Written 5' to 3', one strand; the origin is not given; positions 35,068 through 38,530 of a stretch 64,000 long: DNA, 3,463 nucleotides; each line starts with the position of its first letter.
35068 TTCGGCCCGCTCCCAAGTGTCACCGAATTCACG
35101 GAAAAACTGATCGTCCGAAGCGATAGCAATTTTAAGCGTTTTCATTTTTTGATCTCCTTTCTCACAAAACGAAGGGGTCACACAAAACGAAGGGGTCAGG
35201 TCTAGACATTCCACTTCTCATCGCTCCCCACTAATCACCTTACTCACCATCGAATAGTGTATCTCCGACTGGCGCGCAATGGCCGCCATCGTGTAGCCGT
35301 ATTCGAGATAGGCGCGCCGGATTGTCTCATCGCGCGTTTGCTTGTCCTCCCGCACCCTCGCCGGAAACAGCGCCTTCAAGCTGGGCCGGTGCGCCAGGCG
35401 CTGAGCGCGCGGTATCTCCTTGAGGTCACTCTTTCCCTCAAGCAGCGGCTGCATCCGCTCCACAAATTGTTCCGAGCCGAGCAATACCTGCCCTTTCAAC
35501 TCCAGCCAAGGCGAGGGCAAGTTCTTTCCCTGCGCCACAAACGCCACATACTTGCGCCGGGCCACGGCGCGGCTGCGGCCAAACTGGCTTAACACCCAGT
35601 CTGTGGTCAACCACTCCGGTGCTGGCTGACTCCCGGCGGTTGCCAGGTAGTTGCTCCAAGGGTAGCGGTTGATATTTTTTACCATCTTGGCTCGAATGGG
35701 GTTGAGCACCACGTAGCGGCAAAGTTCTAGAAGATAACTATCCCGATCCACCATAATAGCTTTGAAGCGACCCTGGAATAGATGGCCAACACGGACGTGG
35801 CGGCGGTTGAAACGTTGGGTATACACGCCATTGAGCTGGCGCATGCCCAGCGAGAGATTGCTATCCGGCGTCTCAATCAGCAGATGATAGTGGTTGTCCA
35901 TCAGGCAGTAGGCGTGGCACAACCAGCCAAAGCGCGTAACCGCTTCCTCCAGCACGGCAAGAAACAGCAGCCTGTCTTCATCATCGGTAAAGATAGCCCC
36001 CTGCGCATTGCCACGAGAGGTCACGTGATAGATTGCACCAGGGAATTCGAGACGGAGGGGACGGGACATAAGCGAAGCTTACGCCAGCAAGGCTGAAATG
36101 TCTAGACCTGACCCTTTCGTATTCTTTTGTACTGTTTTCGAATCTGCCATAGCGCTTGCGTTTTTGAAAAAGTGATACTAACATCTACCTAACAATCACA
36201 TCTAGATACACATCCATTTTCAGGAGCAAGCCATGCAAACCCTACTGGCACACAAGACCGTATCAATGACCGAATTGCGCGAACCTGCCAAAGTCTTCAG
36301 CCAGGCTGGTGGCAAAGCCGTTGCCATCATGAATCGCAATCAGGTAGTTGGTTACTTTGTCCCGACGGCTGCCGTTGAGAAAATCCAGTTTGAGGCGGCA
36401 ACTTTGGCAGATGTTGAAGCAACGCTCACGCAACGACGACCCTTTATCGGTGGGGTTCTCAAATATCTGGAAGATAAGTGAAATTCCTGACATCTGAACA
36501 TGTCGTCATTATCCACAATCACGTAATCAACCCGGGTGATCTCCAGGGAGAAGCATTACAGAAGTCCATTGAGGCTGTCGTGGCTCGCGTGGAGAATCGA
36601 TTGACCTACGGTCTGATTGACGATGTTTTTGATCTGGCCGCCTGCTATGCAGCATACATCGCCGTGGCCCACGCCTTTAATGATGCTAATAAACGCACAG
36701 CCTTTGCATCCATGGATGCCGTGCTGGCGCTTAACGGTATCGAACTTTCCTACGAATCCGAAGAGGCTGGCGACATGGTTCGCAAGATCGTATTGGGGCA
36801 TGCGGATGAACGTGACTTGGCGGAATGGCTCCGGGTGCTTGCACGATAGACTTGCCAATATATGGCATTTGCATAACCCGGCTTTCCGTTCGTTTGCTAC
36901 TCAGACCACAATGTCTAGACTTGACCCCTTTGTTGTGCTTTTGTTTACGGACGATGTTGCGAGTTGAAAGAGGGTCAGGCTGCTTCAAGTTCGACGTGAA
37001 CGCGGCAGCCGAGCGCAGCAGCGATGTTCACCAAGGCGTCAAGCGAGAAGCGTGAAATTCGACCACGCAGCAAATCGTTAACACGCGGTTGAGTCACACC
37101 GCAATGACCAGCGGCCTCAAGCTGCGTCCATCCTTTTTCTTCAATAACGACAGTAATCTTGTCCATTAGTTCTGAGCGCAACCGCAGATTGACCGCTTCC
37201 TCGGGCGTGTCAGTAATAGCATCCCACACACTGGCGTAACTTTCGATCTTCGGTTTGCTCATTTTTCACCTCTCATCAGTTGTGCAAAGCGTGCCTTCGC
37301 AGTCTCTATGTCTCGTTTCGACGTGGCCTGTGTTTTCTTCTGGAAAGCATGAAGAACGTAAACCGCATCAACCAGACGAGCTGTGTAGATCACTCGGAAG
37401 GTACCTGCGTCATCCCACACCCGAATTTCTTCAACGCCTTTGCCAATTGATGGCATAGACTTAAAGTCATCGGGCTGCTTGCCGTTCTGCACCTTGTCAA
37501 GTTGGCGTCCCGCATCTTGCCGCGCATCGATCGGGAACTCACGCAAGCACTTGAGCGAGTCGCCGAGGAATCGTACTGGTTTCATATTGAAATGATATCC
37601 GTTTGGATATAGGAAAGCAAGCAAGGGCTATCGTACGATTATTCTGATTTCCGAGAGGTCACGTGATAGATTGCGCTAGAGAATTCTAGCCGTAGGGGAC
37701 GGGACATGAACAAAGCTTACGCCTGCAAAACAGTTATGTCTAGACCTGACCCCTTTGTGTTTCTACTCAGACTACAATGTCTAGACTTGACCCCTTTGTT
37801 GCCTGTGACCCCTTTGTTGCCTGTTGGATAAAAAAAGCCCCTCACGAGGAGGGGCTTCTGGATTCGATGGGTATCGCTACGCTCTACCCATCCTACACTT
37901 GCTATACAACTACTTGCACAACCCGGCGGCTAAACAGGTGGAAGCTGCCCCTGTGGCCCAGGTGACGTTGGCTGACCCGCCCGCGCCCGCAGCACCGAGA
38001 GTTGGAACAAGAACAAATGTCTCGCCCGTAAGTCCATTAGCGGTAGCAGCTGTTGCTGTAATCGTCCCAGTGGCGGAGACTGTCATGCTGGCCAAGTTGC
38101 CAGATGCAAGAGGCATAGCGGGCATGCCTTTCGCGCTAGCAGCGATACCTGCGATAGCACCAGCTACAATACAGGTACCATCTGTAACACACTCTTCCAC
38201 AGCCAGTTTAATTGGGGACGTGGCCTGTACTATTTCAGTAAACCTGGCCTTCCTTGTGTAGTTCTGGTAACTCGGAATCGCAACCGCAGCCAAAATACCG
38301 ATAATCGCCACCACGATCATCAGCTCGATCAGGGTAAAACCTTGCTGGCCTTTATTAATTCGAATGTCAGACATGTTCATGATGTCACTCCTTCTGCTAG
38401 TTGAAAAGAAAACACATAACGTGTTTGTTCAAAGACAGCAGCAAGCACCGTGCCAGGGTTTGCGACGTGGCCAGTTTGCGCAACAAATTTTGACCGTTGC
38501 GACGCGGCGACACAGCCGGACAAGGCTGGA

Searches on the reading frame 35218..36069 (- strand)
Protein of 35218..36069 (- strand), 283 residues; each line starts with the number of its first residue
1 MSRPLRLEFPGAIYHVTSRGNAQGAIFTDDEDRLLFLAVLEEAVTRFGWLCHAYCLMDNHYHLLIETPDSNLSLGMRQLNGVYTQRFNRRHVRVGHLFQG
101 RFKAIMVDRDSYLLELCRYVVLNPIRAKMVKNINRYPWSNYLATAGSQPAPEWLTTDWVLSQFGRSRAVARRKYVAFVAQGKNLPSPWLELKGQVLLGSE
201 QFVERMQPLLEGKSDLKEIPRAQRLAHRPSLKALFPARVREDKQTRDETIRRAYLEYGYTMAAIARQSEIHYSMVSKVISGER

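Call 31: search_protein_families(library=pfam, proteins=[window:35218-36069:-])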
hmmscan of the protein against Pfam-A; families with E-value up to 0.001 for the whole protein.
window:35218-36069:- (283 aa): 1 family
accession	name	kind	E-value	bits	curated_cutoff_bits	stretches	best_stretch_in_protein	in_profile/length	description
PF01797.21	Y1_Tnp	-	4.1e-11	43.5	23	1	13-120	6-118/121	Transposase IS200 like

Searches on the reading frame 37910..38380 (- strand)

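Call 31: search_protein_families(library=pfam, proteins=[window:37910-38380:-])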
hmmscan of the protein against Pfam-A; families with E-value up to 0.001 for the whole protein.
window:37910-38380:- (156 aa): 2 families
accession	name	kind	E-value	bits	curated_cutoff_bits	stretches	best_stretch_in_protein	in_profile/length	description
PF07963.17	N_methyl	-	1.7e-10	40.4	21.2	1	10-35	2-27/27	Prokaryotic N-terminal methylation motif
PF00114.24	Pilin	-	1.1e-06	29.9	22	1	44-144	2-94/108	Pilin (bacterial filament)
